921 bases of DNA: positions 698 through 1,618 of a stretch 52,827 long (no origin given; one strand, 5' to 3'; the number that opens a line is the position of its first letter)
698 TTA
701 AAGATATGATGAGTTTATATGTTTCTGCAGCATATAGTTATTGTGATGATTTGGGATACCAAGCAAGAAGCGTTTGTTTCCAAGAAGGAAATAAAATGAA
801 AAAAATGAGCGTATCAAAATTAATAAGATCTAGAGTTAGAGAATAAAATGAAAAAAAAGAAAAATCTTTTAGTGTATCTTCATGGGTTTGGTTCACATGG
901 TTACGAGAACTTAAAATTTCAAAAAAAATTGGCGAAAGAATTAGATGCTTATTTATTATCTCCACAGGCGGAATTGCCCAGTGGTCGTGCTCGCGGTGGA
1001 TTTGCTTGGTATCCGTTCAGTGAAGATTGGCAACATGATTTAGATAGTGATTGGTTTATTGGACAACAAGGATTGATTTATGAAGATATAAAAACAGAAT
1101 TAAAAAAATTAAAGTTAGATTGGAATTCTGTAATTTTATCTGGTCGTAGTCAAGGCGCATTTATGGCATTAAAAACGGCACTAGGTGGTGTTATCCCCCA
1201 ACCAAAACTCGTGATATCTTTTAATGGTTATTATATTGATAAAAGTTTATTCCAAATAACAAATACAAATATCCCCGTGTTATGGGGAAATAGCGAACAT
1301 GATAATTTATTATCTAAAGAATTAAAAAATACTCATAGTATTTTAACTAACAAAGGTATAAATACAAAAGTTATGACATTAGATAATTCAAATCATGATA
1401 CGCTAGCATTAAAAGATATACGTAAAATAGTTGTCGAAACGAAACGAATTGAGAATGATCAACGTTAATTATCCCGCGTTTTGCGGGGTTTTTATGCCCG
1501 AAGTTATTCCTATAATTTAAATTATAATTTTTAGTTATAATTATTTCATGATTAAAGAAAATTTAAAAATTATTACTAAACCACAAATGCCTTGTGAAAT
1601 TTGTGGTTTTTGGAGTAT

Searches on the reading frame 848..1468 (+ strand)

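Call 42: search_protein_families(library=pfam, proteins=[window:848-1468:+], max_evalue=0.01)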
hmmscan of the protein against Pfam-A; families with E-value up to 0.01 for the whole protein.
window:848-1468:+ (206 aa): 2 families
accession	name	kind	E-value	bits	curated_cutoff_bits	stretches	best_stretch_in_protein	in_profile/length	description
PF02230.22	Abhydrolase_2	-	2.5e-13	50.8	23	1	2-185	11-201/217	Phospholipase/Carboxylesterase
PF01738.24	DLH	-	0.0077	16.3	21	0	84-183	84-186/217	Dienelactone hydrolase family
